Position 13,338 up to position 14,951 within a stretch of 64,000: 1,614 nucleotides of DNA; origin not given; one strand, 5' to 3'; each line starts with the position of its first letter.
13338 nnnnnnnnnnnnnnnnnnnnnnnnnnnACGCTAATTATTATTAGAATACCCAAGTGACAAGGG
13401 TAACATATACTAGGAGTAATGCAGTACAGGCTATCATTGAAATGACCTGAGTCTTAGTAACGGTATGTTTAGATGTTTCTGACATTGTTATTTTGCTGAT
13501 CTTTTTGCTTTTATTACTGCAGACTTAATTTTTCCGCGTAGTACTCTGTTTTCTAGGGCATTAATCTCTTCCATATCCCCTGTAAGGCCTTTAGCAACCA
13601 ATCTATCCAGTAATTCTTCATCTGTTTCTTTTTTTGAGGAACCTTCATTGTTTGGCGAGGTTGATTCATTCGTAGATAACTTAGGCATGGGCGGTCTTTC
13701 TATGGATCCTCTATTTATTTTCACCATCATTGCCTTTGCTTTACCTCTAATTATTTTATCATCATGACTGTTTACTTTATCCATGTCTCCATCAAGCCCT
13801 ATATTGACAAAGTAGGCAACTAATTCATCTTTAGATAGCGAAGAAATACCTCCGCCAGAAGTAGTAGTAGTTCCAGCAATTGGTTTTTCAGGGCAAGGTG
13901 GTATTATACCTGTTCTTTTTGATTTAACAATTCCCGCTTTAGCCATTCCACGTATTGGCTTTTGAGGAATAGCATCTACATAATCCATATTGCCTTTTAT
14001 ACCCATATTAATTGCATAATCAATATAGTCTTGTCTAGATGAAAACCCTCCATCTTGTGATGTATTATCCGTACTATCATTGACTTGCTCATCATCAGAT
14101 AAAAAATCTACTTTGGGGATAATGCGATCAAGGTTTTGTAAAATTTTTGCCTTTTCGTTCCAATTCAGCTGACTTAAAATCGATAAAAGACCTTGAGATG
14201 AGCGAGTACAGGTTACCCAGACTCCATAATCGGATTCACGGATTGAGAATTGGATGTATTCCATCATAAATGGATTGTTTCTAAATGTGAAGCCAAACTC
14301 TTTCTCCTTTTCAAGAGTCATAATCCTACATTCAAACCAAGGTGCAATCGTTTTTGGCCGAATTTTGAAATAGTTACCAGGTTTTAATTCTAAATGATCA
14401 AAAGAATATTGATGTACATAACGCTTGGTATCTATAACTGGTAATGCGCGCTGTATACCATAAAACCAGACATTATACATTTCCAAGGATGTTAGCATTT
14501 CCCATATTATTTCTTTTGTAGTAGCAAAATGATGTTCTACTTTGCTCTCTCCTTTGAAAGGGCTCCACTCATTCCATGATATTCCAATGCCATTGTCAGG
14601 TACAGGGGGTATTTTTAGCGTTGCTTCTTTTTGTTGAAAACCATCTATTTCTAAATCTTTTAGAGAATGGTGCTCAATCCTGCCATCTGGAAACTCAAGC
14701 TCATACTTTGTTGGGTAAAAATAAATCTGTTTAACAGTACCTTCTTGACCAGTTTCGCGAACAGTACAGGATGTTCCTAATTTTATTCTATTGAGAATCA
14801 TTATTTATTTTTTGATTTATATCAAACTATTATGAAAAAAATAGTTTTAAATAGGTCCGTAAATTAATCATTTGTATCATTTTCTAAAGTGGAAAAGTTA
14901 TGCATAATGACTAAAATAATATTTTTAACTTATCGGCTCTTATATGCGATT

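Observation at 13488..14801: Operon-leading 437-aa protein: SRPBCC-like pocket plus three HeH-like/basic-helix repeats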

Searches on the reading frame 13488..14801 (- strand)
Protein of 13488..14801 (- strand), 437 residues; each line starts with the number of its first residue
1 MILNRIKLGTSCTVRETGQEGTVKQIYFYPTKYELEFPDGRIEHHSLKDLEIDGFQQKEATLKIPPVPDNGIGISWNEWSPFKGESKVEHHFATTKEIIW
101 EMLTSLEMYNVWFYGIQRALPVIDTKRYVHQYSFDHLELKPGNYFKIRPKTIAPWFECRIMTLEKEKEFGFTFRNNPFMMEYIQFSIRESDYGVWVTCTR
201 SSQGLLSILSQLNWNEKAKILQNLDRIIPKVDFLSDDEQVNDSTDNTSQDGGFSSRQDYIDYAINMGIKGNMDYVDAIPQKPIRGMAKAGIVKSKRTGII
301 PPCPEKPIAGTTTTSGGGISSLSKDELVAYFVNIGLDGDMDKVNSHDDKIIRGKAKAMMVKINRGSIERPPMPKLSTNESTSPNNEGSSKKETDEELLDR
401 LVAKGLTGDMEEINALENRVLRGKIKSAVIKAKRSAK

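Call 3: search_protein_families(library=pfam, proteins=[window:13488-14801:-], max_evalue=1)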
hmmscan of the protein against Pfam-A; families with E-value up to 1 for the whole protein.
window:13488-14801:- (437 aa): 1 family
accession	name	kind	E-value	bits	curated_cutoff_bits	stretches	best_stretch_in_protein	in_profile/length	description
PF08327.17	AHSA1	-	0.02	15.5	22.1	1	94-197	2-93/125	Activator of Hsp90 ATPase homolog 1-like protein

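Call 4: search_protein_families(library=ncbifam, proteins=[window:13488-14801:-], max_evalue=1)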
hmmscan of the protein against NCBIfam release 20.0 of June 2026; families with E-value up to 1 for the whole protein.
window:13488-14801:- (437 aa): 0 families

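Call 5: search_solved_structures(query=window:13488-14801:-, max_evalue=10, show_alignments=2)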
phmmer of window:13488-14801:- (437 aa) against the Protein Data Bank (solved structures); distinct sequences matched with E-value up to 10: 1.
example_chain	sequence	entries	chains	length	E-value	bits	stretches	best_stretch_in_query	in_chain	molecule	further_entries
4v8m_BM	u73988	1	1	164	0.38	12.6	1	374-426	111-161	60S RIBOSOMAL PROTEIN L12, PUTATIVE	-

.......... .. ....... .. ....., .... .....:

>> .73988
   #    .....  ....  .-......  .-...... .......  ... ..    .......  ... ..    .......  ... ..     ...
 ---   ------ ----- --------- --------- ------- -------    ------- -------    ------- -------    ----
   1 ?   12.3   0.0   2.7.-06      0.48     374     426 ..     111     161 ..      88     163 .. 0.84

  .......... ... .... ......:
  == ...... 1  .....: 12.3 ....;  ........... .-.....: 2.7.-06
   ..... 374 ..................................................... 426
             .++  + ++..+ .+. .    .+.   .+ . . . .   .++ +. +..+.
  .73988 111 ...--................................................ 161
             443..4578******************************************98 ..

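Call 6: find_homologous_proteins(query=window:13488-14801:-, max_evalue=0.001)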
Query window:13488-14801:- (437 aa): 371 proteins with E <= 0.001 among 4018 candidates; the best 120 are listed.
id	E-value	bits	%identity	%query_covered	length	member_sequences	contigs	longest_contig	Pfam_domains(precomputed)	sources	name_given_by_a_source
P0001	1.2e-297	1005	100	100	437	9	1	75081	-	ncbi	-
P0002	6.8e-230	781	64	100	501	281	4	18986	-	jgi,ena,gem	-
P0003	1.8e-213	727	61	100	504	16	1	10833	-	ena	-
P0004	2.7e-213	727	62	100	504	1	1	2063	-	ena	-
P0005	6.3e-211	719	61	100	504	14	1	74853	-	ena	-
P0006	1.9e-210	717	60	100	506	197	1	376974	-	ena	-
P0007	5.6e-209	712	69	100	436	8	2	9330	-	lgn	-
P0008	3.9e-205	700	66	100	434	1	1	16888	-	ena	-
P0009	6.2e-205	699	67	100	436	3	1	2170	-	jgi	-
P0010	3.6e-204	696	57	99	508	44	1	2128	-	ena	-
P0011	1.1e-203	695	67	97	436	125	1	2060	-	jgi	-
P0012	2.0e-203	694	53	99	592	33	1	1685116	PF20582.5,PF11553.15,PF13637.13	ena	-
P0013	5.3e-203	693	67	100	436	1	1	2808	-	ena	-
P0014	2.3e-202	691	66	100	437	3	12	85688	-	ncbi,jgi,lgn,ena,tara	jgi:hypothetical protein|tara:strand:- start:2442 stop:3755 length:1314 start_codon:yes stop_codon:y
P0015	1.5e-200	685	67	100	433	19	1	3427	-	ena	-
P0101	4.3e-170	584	51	99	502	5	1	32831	-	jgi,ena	-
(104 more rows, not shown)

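Call 19: find_encoding_contigs(protein=P0012, flank=10000, max_places=2)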
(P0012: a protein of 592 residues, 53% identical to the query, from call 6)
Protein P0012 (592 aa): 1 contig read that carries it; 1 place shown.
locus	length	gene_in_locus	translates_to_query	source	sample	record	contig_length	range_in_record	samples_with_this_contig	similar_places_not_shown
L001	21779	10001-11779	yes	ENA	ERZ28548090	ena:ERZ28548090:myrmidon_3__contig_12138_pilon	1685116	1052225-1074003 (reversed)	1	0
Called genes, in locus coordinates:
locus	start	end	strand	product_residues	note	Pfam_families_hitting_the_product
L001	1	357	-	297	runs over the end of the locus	PF03600:CitMHS, PF02080:TrkA_C (weak)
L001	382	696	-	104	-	-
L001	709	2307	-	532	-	PF01590:GAF, PF13185:GAF_2 (weak), PF01966:HD (faint), PF13487:HD_5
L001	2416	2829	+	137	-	-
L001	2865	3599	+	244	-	PF00501:AMP-binding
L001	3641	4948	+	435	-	PF00501:AMP-binding, PF23562:AMP-binding_C_3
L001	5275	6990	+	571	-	PF13673:Acetyltransf_10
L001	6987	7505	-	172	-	PF04238:DUF420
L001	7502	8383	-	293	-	PF01040:UbiA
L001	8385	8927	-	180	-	PF00578:AhpC-TSA (weak), PF02630:SCO1-SenC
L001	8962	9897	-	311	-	PF02628:COX15-CtaA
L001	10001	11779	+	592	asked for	PF13637:Ank_4 (faint), PF20582:UPF0758_N (faint), PF11553:DUF3231 (faint)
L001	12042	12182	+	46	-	-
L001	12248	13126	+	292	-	PF02985:HEAT (faint), PF13646:HEAT_2, PF03130:HEAT_PBS (faint), PF13646:HEAT_2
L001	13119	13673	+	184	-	PF00355:Rieske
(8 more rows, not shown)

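Call 20: find_encoding_contigs(protein=P0101, flank=10000, max_places=2)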
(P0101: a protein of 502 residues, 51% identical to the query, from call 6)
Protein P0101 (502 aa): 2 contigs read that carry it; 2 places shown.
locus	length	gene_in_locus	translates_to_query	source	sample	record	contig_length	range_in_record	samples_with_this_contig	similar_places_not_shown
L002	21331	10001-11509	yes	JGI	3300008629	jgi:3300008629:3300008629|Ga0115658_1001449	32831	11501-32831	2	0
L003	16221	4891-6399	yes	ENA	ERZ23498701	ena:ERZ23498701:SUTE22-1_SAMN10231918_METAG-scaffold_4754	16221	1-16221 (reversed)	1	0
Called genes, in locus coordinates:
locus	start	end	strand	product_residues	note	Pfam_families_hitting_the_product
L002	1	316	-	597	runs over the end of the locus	PF03600:CitMHS, PF02080:TrkA_C, PF00939:Na_sulph_symp, PF03600:CitMHS (weak)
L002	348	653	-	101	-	-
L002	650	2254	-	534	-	PF01590:GAF, PF13185:GAF_2, PF01966:HD (weak), PF13487:HD_5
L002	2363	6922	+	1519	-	PF00501:AMP-binding, PF23562:AMP-binding_C_3, PF00583:Acetyltransf_1 (weak), PF13673:Acetyltransf_10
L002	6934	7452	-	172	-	PF04238:DUF420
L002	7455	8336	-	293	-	PF01040:UbiA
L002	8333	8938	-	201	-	PF02630:SCO1-SenC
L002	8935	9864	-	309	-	PF02628:COX15-CtaA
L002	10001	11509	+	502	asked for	-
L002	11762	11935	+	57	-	-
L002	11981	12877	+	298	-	PF03130:HEAT_PBS (faint), PF13513:HEAT_EZ (faint), PF13646:HEAT_2, PF02985:HEAT (faint), PF13646:HEAT_2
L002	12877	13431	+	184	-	PF00355:Rieske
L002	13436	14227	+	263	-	PF00033:Cytochrome_B, PF13631:Cytochrom_B_N_2, PF00033:Cytochrome_B (weak)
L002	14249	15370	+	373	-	PF00032:Cytochrom_B_C (weak)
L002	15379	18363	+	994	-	PF02433:FixO (faint), PF00034:Cytochrom_C (weak), PF13442:Cytochrome_CBB3 (weak)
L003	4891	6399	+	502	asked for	-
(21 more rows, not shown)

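Call 25: find_related_loci(query=A2, collection=genome_contigs, flank=8000)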
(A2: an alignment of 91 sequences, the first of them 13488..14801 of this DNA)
Query A2 (437 aa) in genome_contigs; peptide patterns used: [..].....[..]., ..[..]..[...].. (x = any residue, [..] = any of these).
95 stretches matched a pattern; 35 encode a relative of the query (tblastn E <= 1e-3); 35 distinct loci.
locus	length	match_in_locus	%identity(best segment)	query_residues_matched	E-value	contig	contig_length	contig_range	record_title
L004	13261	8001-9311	66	1-437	0e+0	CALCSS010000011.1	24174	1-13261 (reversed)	MAG TPA_asm: uncultured Candidatus Marinimicrobia bacterium isolate ERR598946_bin.121_CONCOCT_v1.1_MAG genome assembly,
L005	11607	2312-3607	64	1-437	0e+0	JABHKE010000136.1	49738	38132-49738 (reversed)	MAG: Candidatus Neomarinimicrobiota bacterium isolate SI037S2_bin13 k141_350516, whole genome shotgun sequence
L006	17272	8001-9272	67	1-425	0e+0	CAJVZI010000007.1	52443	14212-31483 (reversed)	TPA_asm: uncultured bacterium isolate ERR598968_bin.126_MetaBAT_v2.12.1_MAG genome assembly, contig: NODE_507_length_524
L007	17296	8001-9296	64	1-437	0e+0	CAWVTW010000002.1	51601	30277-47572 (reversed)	MAG TPA_asm: uncultured bacterium isolate ERR3589574_maxbin2_7 genome assembly, contig: ERZ7462372.346, whole genome sho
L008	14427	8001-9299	67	1-437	0e+0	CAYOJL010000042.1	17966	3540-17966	MAG TPA_asm: uncultured bacterium isolate SRP092796_co3_567 genome assembly, contig: NODE_5590_length_17966_cov_7.196583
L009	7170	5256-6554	64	1-437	0e+0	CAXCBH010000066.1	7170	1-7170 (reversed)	MAG TPA_asm: uncultured bacterium isolate SRR3724388_binner13_Refined_21 genome assembly, contig: ERZ4200962.3715, whole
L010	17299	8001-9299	65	1-437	0e+0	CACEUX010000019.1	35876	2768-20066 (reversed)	uncultured Candidatus Marinimicrobia bacterium isolate AG-404-J18 genome assembly, contig: AG-404-J18_NODE_19, whole gen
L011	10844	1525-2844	64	1-437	0e+0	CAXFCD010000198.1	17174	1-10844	MAG TPA_asm: uncultured bacterium isolate ERR599111_maxbin2_57 genome assembly, contig: ERZ841489.717588, whole genome s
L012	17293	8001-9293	65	1-436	0e+0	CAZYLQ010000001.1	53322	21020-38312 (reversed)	MAG TPA_asm: uncultured bacterium isolate SRP092902_co1_314 genome assembly, contig: NODE_563_length_53322_cov_10.128917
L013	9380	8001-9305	65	1-437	0e+0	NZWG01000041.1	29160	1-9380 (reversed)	MAG: Candidatus Neomarinimicrobiota bacterium isolate NAT52 21887, whole genome shotgun sequence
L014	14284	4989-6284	65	1-437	0e+0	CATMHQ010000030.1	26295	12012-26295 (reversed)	MAG: uncultured Candidatus Marinimicrobia bacterium isolate SRR3967319_bin.30_MetaWRAP_v1.3_MAG genome assembly, contig:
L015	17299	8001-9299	62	1-437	0e+0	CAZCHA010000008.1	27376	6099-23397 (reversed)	MAG TPA_asm: uncultured bacterium isolate SRP077602_co11_4 genome assembly, contig: NODE_1512_length_27376_cov_38.989056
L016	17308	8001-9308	64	1-437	0e+0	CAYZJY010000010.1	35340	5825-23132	MAG TPA_asm: uncultured bacterium isolate SRP077602_co4_634 genome assembly, contig: NODE_1848_length_35340_cov_7.875046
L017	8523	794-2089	62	1-437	0e+0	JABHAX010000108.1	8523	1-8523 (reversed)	MAG: Candidatus Neomarinimicrobiota bacterium isolate SI036_bin66 k141_597877, whole genome shotgun sequence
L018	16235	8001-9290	63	1-436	0e+0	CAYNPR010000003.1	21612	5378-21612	MAG TPA_asm: uncultured bacterium isolate binchicken_co201_27 genome assembly, contig: NODE_2441_length_21612_cov_6.8744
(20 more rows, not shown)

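Call 26: predict_structure(alignment_id=A2)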
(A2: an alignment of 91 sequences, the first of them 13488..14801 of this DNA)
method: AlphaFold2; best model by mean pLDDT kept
length: 437 residues; sequences in the alignment: 91
mean_pLDDT: 79.1   pTM: 0.41
mean pLDDT of the five models: 79.1, 77.8, 77.8, 77.6, 74.7
residues with pLDDT >= 90: 114; 70-90: 232; 50-70: 49; < 50: 42
segments of 3 or more residues with pLDDT < 50: 235-248, 308-317, 377-391
pLDDT, mean of each block of 10 residues (from residue 1): 71 87 83 88 87 69 65 91 94 92 78 74 62 66 87 85 93 88 93 92 91 85 86 53 37 78 89 85 90 86 64 42 85 89 84 91 86 61 31 78 87 87 90 79
secondary structure, 60 per line:
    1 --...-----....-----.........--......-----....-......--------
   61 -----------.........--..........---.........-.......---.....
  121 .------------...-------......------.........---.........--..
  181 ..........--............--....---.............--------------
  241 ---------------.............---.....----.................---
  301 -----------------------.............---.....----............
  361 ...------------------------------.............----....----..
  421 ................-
elements in order: E11-14 E20-28 E31-36 E42-45 E50-52 E72-80 E83-92 H96-104 H106-112 E116-121 E144-149 E156-164 E168-176 E179-190 E193-204 H207-210 H214-226 H256-268 H272-276 H281-297 H324-336 H340-344 H349-363 H394-406 H411-414 H419-436

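Call 29: search_protein_representatives(alignment_id=A2)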
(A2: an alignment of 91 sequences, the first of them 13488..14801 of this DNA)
Query: 91 sequences, 434 profile positions. Proteins with E-value up to 0.001 (for the whole library): 205; up to 1e-10: 128; up to 1e-30: 38. The best 150 are listed.
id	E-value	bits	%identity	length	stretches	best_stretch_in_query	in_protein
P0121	9.5e-194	660.5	-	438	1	3-434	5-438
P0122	4.2e-136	470.6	-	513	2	1-312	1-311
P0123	5.7e-101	354.8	-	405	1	70-433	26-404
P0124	7.8e-99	347.8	-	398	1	77-434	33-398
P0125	7.0e-91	321.6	-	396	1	74-432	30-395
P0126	1.3e-90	320.7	-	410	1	73-432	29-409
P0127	7.1e-90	318.3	-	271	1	150-348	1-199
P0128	4.1e-83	296.0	-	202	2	312-433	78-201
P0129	1.8e-78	280.7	-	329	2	317-433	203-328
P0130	6.6e-73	262.3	-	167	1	266-434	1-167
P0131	1.6e-70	254.5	-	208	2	316-433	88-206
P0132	3.2e-66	240.3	-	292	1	161-432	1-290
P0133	1.1e-63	232.0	-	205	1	150-290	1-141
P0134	2.2e-61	224.4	-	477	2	93-306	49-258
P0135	1.3e-55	205.4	-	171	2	309-434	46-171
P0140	6.8e-45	170.0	-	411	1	92-433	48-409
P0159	2.0e-30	122.3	-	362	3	74-240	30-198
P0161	5.6e-30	120.9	-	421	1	93-433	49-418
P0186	2.2e-20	89.3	-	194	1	324-409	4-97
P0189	1.8e-19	86.3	-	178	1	322-399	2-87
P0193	1.5e-17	79.9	-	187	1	323-399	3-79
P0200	3.2e-16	75.5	-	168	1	326-432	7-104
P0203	7.7e-16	74.3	-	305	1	325-432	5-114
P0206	4.1e-15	71.9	-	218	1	378-432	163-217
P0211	2.0e-14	69.6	-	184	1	323-394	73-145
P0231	3.2e-13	65.7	-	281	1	307-433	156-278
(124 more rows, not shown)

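Call 31: fold_search(model_id=the predicted structure, library=pdb)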
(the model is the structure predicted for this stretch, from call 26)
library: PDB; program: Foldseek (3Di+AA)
matches with E <= 10: 1569; with E <= 0.001: 287
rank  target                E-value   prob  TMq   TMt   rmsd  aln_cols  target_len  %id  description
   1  5ur4                  1.6e-07  1.00  0.26  0.58   4.5       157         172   10  1.5 A Crystal structure of PYR1 bound to Pyrabactin (released 2018-01-24)
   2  5ygv_B                2.2e-07  1.00  0.24  0.51   5.4       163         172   12  Crystal structure of the abscisic acid receptor PYR1 in complex with an antagonist (released 2018-04-18)
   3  7z1q                  2.9e-07  1.00  0.24  0.49   5.1       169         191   13  X-ray crystal structure of SLPYL1-E151D mutant with NIO molecules (released 2022-07-13)
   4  9j6i_A                4.1e-07  1.00  0.27  0.61   4.2       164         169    9  Crystal structure of the ABA receptor PYL1 in complex with DBSA compound (released 2024-09-04)
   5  7z1p                  4.1e-07  1.00  0.25  0.49   5.0       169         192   13  X-ray crystal structure of SLPYL1-E151D mutant (released 2022-07-13)
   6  5mob                  4.6e-07  1.00  0.24  0.47   5.3       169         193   12  ABA RECEPTOR FROM TOMATO, SlPYL1 (released 2017-08-02)
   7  3k90_A                5.4e-07  1.00  0.26  0.56   4.5       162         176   10  The Abscisic acid receptor PYR1 in complex with Abscisic Acid (released 2009-11-10)
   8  3njo_C                5.7e-07  1.00  0.26  0.57   4.6       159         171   10  X-ray crystal structure of the Pyr1-pyrabactin A complex (released 2010-08-18)
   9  3wg8                  6.0e-07  1.00  0.24  0.50   5.5       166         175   11  Crystal structure of the abscisic acid receptor PYR1 in complex with an antagonist AS6 (released 2014-05-07)
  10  5moa                  6.7e-07  1.00  0.25  0.49   4.8       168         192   13  ABA RECEPTOR FROM TOMATO, SlPYL1 (released 2017-08-02)
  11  3q63_F                7.1e-07  1.00  0.25  0.72   3.6       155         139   14  X-ray crystal structure of protein MLL2253 from Mesorhizobium loti, Northeast Structural Genomics Consortium Target Ml (released 2011-01-12)
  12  5mmq_B                7.9e-07  1.00  0.26  0.54   4.3       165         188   10  ABA RECEPTOR FROM CITRUS, CSPYL1 (released 2017-08-02)
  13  3k90_B                7.9e-07  1.00  0.24  0.50   5.5       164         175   12  The Abscisic acid receptor PYR1 in complex with Abscisic Acid (released 2009-11-10)
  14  7z1s                  7.9e-07  1.00  0.24  0.47   5.3       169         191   12  X-ray crystal structure of SLPYL1-NIO complex (released 2022-07-13)
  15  3nef_A                8.3e-07  1.00  0.27  0.58   3.9       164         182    9  High-resolution pyrabactin-bound PYL1 structure (released 2010-06-16)
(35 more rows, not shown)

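Call 39: search_protein_families(library=pfam, proteins=[P0203, P0231, P0189, P0186, P0193, P0211, P0200, P0206, P0134, P0123], max_evalue=0.01)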
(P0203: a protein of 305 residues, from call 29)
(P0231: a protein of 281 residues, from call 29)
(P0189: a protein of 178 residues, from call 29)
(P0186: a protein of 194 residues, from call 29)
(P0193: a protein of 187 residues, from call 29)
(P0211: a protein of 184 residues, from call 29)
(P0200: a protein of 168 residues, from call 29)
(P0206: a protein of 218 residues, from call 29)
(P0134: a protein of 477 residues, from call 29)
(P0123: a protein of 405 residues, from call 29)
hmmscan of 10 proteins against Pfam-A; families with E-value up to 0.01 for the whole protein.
P0203 (305 aa): 1 family
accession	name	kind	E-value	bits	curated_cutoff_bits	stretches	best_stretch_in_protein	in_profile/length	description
PF00329.25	Complex1_30kDa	-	4.3e-38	131.1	22.5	1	172-291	2-123/124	Respiratory-chain NADH dehydrogenase, 30 Kd subunit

P0231 (281 aa): 13 families
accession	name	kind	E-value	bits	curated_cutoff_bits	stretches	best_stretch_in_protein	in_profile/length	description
PF00037.32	Fer4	-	3.8e-11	42.8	21.1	2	34-54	3-23/24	4Fe-4S binding domain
PF14697.11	Fer4_21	-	5.8e-10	39.6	35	2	34-54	36-57/59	4Fe-4S dicluster domain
PF12838.12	Fer4_7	-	2.8e-08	34.5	27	1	39-103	2-51/52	4Fe-4S dicluster domain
PF13237.11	Fer4_10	-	1.9e-07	31.3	25.5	1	34-101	4-53/53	4Fe-4S dicluster domain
PF12797.12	Fer4_2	-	3.9e-07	30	24.5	1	34-51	5-22/22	4Fe-4S binding domain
PF13534.11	Fer4_17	-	2.8e-06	28.2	22.2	1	20-52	27-59/61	4Fe-4S dicluster domain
PF13187.11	Fer4_9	-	9.9e-06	25.9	27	2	38-105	1-52/52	4Fe-4S dicluster domain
PF13484.11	Fer4_16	-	1e-05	26.6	30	1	39-101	2-64/66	4Fe-4S double cluster binding domain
PF13183.11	Fer4_8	-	2e-05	25.4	27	2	29-52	46-67/68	4Fe-4S dicluster domain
PF12800.12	Fer4_4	-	0.00074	20.1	24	1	37-51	2-16/17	4Fe-4S binding domain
PF17179.9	Fer4_22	-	0.002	19.4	27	0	27-52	69-94/95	4Fe-4S dicluster domain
PF12837.12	Fer4_6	-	0.0047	17.3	25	1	38-54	8-24/24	4Fe-4S binding domain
PF25160.1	LdpA_Fe-S-bd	-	0.0075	16.5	27.6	0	37-55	26-44/49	LdpA Fe-S cluster-binding domain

P0189 (178 aa): 1 family
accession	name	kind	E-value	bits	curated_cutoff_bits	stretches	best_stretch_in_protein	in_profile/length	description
PF00329.25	Complex1_30kDa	-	7.2e-07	30.2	22.5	1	104-171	1-70/124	Respiratory-chain NADH dehydrogenase, 30 Kd subunit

P0186 (194 aa): 1 family
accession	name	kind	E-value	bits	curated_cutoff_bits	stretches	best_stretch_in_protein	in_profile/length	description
PF07494.17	Reg_prop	-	0.005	17.3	20.4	0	166-188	1-23/24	Two component regulator propeller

P0193 (187 aa): 0 families

P0211 (184 aa): 0 families

P0200 (168 aa): 2 families
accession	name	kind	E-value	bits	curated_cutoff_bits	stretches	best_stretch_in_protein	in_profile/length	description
PF00132.30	Hexapep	-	0.00025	21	27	1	128-145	18-35/36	Bacterial transferase hexapeptide (six repeats)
PF14602.12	Hexapep_2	-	0.0083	16.3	27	1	130-144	2-16/34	Hexapeptide repeat of succinyl-transferase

P0206 (218 aa): 2 families
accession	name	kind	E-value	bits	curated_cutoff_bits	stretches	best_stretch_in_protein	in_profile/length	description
PF00551.24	Formyl_trans_N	-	1.6e-15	57.8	26.1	1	109-170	75-133/181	Formyl transferase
PF06242.16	TrcR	-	1e-13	52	22.2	1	34-92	1-59/139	Transcriptional cell cycle regulator TrcR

P0134 (477 aa): 2 families
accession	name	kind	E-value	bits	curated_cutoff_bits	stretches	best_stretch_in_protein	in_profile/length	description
PF10604.15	Polyketide_cyc2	-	4.9e-05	24.1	27.4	1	40-137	2-86/142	Polyketide cyclase / dehydrase and lipid transport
PF08327.17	AHSA1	-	0.0043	17.7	22.1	0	68-144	20-83/125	Activator of Hsp90 ATPase homolog 1-like protein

P0123 (405 aa): 1 family
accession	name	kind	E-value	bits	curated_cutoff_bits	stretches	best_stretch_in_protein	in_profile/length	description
PF10604.15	Polyketide_cyc2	-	0.0067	17.2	27.4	0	51-82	13-45/142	Polyketide cyclase / dehydrase and lipid transport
